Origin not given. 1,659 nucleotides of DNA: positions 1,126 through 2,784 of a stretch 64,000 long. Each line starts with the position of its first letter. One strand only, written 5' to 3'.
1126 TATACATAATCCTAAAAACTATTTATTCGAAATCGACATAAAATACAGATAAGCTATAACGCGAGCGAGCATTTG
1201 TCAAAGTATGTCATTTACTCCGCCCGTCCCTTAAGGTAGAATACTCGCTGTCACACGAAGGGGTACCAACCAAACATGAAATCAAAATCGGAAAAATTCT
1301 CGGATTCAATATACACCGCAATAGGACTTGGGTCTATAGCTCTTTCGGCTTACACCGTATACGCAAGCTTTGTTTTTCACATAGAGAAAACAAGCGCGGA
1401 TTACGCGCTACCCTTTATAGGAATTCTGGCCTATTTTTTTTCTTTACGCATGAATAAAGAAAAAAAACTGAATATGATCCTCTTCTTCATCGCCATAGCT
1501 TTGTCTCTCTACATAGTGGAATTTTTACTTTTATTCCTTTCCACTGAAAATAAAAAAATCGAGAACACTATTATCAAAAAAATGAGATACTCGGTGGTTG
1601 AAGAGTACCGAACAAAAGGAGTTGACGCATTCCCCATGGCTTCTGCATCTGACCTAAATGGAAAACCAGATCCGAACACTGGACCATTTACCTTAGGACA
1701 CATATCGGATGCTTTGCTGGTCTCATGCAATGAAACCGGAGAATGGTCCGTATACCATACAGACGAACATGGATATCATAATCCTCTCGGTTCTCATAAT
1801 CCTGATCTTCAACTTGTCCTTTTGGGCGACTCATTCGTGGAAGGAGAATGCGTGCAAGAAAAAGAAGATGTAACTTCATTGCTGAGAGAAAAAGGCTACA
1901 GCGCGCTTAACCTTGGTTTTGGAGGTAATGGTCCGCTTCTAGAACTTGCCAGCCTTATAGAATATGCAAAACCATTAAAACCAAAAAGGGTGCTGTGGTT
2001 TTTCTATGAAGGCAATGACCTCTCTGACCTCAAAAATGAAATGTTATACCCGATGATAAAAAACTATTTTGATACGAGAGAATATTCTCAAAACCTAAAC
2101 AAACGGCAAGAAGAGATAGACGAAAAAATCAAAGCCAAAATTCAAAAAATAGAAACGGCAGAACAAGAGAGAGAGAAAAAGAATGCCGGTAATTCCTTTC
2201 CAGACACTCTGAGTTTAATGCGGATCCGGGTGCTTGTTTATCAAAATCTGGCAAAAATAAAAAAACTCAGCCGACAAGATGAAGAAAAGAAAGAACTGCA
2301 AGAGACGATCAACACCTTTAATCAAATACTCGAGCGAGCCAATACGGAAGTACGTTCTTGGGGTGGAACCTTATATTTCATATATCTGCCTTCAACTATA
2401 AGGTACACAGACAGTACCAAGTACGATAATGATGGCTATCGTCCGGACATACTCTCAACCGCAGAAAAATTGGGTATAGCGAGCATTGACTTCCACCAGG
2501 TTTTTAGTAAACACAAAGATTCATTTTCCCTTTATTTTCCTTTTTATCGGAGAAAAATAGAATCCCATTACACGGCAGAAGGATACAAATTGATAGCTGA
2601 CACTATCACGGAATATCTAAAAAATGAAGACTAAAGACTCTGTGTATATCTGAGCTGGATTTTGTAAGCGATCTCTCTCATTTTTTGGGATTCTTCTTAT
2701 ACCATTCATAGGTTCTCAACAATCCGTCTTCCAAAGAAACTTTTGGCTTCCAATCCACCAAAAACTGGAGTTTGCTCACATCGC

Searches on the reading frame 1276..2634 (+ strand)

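Call 74: search_protein_families(library=pfam, proteins=[window:1276-2634:+], max_evalue=0.0001)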
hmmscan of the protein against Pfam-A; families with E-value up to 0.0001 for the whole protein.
window:1276-2634:+ (452 aa): 1 family
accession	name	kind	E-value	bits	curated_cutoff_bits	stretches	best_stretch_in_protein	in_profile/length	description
PF13472.12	Lipase_GDSL_2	-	1.5e-06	29.3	32.9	1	183-439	2-178/178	GDSL-like Lipase/Acylhydrolase family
